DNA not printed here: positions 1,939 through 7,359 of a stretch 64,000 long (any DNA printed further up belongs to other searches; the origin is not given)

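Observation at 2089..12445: Synthase-dependent exopolysaccharide locus with an unusual 1706-aa double-anchored modification enzyme (GH-like barrel, DUF2334 deacetylase-like domain, second GH-like barrel)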

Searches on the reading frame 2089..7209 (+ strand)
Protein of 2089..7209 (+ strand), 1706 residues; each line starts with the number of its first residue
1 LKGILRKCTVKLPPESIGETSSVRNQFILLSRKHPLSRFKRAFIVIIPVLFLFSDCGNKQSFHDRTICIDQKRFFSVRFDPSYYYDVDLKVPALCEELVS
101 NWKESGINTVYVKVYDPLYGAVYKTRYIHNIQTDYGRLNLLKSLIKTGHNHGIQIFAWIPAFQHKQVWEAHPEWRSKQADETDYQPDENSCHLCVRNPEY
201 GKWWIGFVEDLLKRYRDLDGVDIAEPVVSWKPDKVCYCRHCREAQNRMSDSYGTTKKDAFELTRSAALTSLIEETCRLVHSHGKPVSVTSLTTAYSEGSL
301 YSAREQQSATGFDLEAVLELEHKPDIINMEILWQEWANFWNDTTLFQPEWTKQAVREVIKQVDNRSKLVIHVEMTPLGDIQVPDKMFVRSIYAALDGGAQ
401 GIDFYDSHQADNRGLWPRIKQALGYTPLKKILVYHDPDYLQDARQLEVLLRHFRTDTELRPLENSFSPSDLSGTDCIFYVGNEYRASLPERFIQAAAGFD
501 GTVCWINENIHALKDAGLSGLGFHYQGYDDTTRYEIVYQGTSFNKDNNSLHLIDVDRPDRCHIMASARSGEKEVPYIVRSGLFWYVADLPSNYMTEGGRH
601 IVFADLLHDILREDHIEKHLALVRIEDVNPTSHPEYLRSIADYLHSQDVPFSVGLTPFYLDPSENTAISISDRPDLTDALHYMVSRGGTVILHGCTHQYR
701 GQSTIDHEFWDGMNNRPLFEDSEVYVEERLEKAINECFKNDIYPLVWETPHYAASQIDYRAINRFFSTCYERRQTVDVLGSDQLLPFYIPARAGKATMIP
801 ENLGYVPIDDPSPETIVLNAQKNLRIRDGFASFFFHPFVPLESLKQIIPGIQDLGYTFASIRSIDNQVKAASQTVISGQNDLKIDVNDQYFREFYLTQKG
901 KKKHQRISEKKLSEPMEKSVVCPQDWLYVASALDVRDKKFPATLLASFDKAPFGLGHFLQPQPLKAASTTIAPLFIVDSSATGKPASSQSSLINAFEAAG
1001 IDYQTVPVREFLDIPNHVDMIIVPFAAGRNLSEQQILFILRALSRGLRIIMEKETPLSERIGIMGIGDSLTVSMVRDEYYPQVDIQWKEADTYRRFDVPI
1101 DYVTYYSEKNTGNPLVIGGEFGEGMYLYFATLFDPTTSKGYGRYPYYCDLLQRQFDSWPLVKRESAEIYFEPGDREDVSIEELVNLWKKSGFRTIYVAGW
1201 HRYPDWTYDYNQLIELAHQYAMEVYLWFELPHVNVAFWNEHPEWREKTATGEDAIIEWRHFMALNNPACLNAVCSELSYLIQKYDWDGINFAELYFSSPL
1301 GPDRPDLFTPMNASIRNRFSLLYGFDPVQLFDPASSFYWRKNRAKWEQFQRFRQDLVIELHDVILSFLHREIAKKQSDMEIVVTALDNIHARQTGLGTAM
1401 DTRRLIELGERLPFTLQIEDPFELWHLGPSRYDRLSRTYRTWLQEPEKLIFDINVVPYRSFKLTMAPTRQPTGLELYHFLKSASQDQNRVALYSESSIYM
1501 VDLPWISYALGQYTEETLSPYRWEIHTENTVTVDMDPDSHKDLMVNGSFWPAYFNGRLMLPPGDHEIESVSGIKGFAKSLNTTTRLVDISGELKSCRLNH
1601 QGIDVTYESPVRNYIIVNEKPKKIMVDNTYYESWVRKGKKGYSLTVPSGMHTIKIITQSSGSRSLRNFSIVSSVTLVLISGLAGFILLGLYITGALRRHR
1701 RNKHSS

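Call 5: search_protein_families(library=pfam, proteins=[window:2089-7209:+], max_evalue=0.01)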
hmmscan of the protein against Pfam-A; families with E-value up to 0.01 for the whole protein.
window:2089-7209:+ (1706 aa): 4 families
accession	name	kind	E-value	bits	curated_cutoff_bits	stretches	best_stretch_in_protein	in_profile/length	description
PF10096.14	DUF2334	-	7e-49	166.6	26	1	621-848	2-200/203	Uncharacterized protein conserved in bacteria (DUF2334)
PF14871.12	GHL6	-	5.9e-13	49.6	35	1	96-221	3-128/132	Hypothetical glycosyl hydrolase 6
PF02638.21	GHL10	-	2e-10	40.8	27.9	2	89-224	15-161/311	Glycosyl hydrolase-like 10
PF13200.12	DUF4015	-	0.00024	20.8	27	1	91-289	11-193/313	Putative glycosyl hydrolase domain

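Call 6: search_protein_families(library=ncbifam, proteins=[window:2089-7209:+], max_evalue=0.01)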
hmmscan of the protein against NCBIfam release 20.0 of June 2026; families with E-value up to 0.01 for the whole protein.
window:2089-7209:+ (1706 aa): 0 families

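Call 12: find_homologous_proteins(query=window:2089-7206:+, max_evalue=0.00001)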
Query window:2089-7206:+ (1706 aa): 93 proteins with E <= 0.00001 among 4681 candidates.
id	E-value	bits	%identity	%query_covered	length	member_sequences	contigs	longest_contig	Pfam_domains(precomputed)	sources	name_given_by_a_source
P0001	0.0e+0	4014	100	99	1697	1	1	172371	PF14871.13,PF10096.15,PF02638.22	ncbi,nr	ncbi:DUF2334 domain-containing protein [bacterium]|nr:DUF2334 domain-containing protein [bacterium]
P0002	0.0e+0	3274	82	98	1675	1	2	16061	PF14871.13,PF10096.15,PF02638.22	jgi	jgi:uncharacterized protein YdaL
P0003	0.0e+0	3252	81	97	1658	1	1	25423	PF14871.13,PF10096.15,PF02638.22,PF13200.13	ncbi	ncbi:DUF2334 domain-containing protein [bacterium]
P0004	0.0e+0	3241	80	98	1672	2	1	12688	PF14871.13,PF10096.15,PF02638.22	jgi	jgi:uncharacterized protein YdaL/uncharacterized lipoprotein YddW (UPF0748 family)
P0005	0.0e+0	3058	77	95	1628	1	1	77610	PF14871.13,PF10096.15,PF02638.22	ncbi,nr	ncbi:DUF2334 domain-containing protein [bacterium]|nr:DUF2334 domain-containing protein [bacterium]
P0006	0.0e+0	3047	74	100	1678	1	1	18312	PF14871.13,PF10096.15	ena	-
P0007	0.0e+0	2454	61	97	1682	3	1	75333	PF14871.13,PF10096.15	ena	-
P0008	0.0e+0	2320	57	96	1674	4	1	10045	PF14871.13,PF10096.15,PF02638.22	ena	-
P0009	0.0e+0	2251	56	98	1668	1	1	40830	PF14871.13,PF10096.15,PF02638.22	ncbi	-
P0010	0.0e+0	2240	56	97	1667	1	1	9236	PF14871.13,PF10096.15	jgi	jgi:uncharacterized protein YdaL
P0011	0.0e+0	2236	55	97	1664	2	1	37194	PF14871.13,PF10096.15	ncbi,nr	ncbi:DUF2334 domain-containing protein [bacterium]|nr:DUF2334 domain-containing protein [bacterium]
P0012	0.0e+0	2227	55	98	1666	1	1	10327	PF14871.13,PF10096.15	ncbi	-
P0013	0.0e+0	2216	55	97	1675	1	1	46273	PF14871.13,PF10096.15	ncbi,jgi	-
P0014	0.0e+0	2202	55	96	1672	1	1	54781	PF14871.13,PF10096.15,PF02638.22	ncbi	-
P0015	0.0e+0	2201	55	98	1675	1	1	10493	PF14871.13,PF10096.15,PF02638.22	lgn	-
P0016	0.0e+0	2148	55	95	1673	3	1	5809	PF14871.13,PF10096.15,PF02638.22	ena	-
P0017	0.0e+0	2134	54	97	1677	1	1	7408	PF14871.13,PF10096.15,PF02638.22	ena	-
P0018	0.0e+0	2132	54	98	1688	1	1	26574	PF14871.13,PF10096.15,PF02638.22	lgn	-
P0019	0.0e+0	2125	54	97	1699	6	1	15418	PF14871.13,PF10096.15,PF02638.22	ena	-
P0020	0.0e+0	2120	54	97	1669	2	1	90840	PF14871.13,PF10096.15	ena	-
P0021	0.0e+0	2117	53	98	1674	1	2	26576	PF14871.13,PF10096.15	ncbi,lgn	-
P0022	0.0e+0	2114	53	98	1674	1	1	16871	PF14871.13,PF10096.15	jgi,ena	-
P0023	0.0e+0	2114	53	98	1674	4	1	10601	PF14871.13,PF10096.15,PF02638.22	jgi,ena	-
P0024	0.0e+0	2109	53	98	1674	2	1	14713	PF14871.13,PF10096.15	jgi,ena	-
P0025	0.0e+0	2072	52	97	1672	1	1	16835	PF14871.13,PF10096.15,PF02638.22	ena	-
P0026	0.0e+0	2047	52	96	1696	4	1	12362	PF14871.13,PF10096.15,PF02638.22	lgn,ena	-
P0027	0.0e+0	2003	51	96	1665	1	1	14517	PF14871.13,PF10096.15,PF02638.22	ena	-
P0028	0.0e+0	1955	50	97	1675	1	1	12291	PF14871.13,PF10096.15,PF02638.22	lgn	-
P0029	0.0e+0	1828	47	96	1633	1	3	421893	PF14871.13,PF10096.15,PF02638.22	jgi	-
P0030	0.0e+0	1733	46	95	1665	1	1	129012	PF14871.13,PF10096.15,PF02638.22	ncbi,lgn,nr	ncbi:DUF2334 domain-containing protein [candidate division KSB1 bacterium]|nr:DUF2334 domain-contain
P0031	0.0e+0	1719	46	95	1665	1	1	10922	PF14871.13,PF10096.15,PF02638.22,PF13200.13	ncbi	-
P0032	0.0e+0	1712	46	95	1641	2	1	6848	PF14871.13,PF10096.15,PF02638.22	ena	-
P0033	0.0e+0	1701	45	95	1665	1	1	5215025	PF14871.13,PF10096.15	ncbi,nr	ncbi:MAG: DUF2334 domain-containing protein [bacterium]|nr:MAG: DUF2334 domain-containing protein [b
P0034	0.0e+0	1695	46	95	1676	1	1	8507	PF14871.13,PF10096.15,PF02638.22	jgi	-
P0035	0.0e+0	1689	45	97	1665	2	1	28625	PF14871.13,PF10096.15,PF02638.22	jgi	jgi:uncharacterized protein YdaL/uncharacterized lipoprotein YddW (UPF0748 family)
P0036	0.0e+0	1678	45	96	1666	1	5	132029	PF14871.13,PF10096.15,PF02638.22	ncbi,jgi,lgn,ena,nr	ncbi:MAG TPA: DUF2334 domain-containing protein [bacterium]|nr:DUF2334 domain-containing protein [ba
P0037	0.0e+0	1678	45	95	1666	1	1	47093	PF14871.13,PF10096.15,PF02638.22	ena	-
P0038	0.0e+0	1635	44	95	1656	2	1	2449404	PF14871.13,PF10096.15,PF02638.22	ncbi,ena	-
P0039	0.0e+0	1609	43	95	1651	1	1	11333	PF14871.13,PF10096.15,PF02638.22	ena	-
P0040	0.0e+0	1603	43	95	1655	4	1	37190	PF14871.13,PF10096.15,PF02638.22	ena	-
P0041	0.0e+0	1559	54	70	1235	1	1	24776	PF14871.13,PF10096.15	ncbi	ncbi:MAG: DUF2334 domain-containing protein [bacterium]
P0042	0.0e+0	1466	40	98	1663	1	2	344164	PF14871.13,PF10096.15,PF02638.22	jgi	jgi:uncharacterized protein YdaL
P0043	0.0e+0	1464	41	95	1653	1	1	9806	PF14871.13,PF10096.15,PF02638.22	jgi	jgi:uncharacterized protein YdaL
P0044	0.0e+0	1463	41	95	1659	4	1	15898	PF14871.13,PF10096.15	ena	-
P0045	0.0e+0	1458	41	96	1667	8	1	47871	PF14871.13,PF10096.15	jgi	-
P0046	0.0e+0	1452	41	95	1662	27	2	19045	PF14871.13,PF10096.15,PF02638.22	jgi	-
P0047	0.0e+0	1448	41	98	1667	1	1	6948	PF14871.13,PF10096.15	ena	-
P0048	0.0e+0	1437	40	96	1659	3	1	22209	PF14871.13,PF10096.15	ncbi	-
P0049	0.0e+0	1435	40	98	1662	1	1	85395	PF14871.13,PF10096.15,PF02638.22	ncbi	-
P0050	0.0e+0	1434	41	96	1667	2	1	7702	PF14871.13,PF10096.15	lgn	-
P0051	0.0e+0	1433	40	97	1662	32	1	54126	PF14871.13,PF10096.15,PF02638.22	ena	-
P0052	0.0e+0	1432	40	98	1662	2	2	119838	PF14871.13,PF10096.15,PF02638.22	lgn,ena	-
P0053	0.0e+0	1407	40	95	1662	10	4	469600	PF14871.13,PF10096.15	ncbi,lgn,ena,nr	ncbi:MAG TPA: DUF2334 domain-containing protein [bacterium]|nr:DUF2334 domain-containing protein [ba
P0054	0.0e+0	1350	45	79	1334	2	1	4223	PF14871.13,PF10096.15,PF02638.22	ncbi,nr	ncbi:DUF2334 domain-containing protein, partial [candidate division KSB1 bacterium]|nr:DUF2334 domai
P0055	0.0e+0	1212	35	97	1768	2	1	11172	PF14871.13,PF10096.15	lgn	-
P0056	0.0e+0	1212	37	95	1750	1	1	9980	PF14871.13,PF10096.15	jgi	jgi:uncharacterized protein YdaL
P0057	0.0e+0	1195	36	97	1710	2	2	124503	PF14871.13,PF10096.15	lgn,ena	-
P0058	0.0e+0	1185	37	96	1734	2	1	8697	PF14871.13,PF10096.15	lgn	-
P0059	0.0e+0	1177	35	97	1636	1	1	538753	PF14871.13,PF10096.15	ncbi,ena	-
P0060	0.0e+0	1174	35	95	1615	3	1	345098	PF10096.15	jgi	jgi:uncharacterized protein YdaL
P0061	0.0e+0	1165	35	97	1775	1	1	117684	PF14871.13,PF10096.15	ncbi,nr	ncbi:MAG: hypothetical protein JWO30_1315 [Fibrobacteres bacterium]|nr:hypothetical protein [Fibroba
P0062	0.0e+0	1157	35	97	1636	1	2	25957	PF14871.13,PF10096.15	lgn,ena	-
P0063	0.0e+0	1156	36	96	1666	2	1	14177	PF14871.13,PF10096.15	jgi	-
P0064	0.0e+0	1152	35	96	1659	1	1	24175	PF14871.13,PF10096.15,PF02638.22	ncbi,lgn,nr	ncbi:DUF2334 domain-containing protein [bacterium]|nr:DUF2334 domain-containing protein [bacterium]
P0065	0.0e+0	1151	35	95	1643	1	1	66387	PF14871.13,PF10096.15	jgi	jgi:uncharacterized protein YdaL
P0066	0.0e+0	1143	36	96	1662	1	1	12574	PF14871.13,PF10096.15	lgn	-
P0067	0.0e+0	1133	35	96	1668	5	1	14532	PF14871.13,PF10096.15,PF02638.22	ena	-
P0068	0.0e+0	1118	35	94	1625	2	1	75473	PF14871.13,PF10096.15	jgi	-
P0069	0.0e+0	1103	34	96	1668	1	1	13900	PF14871.13,PF10096.15,PF02638.22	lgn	-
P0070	0.0e+0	1103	35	96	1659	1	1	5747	PF14871.13,PF10096.15,PF02638.22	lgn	-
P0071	0.0e+0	1101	35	97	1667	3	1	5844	PF14871.13,PF10096.15,PF02638.22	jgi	-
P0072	0.0e+0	1077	36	95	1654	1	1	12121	PF14871.13,PF10096.15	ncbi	-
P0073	0.0e+0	1065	34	95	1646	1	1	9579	PF14871.13,PF10096.15,PF02638.22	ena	-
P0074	0.0e+0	1064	34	96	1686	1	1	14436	PF14871.13,PF10096.15,PF02638.22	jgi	jgi:hypothetical protein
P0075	0.0e+0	1058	33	95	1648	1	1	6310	PF10096.15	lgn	-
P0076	0.0e+0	1058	36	96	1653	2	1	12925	PF14871.13,PF10096.15,PF02638.22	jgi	jgi:uncharacterized protein YdaL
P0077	0.0e+0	1047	35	95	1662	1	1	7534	PF14871.13,PF10096.15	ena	-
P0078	0.0e+0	1045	34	96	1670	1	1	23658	PF14871.13,PF10096.15,PF02638.22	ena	-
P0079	0.0e+0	1040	34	95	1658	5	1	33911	PF14871.13,PF10096.15,PF02638.22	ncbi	ncbi:MAG: DUF2334 domain-containing protein [Candidatus Sumerlaeia bacterium]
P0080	3.6e-287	974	33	69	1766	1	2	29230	PF14871.13,PF10096.15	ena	-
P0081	1.1e-245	837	34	75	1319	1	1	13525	PF10096.15,PF08532.17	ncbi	-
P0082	3.4e-242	825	33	74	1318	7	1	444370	PF10096.15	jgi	jgi:uncharacterized protein YdaL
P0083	8.4e-239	814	33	75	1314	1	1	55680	PF10096.15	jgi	jgi:uncharacterized protein YdaL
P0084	3.1e-237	809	33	74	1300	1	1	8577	PF10096.15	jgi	jgi:uncharacterized protein YdaL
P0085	5.2e-237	808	32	75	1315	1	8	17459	PF10096.15,PF08532.17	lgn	-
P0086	1.8e-235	803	33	74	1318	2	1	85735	PF10096.15,PF08532.17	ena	-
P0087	5.7e-233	794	33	74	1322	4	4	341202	PF10096.15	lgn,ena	-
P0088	4.2e-231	788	33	74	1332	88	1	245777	PF10096.15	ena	-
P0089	1.2e-228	780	33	75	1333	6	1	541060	PF10096.15,PF08532.17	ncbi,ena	-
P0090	4.1e-226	772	32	75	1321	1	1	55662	PF10096.15,PF08532.17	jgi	jgi:uncharacterized protein YdaL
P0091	8.1e-222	758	32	74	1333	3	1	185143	PF10096.15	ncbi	-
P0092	3.4e-210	719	30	73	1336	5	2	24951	PF14871.13,PF10096.15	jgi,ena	-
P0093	3.4e-205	702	31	74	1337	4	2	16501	PF10096.15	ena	-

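Call 13: find_encoding_contigs(protein=P0001, flank=10000, max_places=2)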
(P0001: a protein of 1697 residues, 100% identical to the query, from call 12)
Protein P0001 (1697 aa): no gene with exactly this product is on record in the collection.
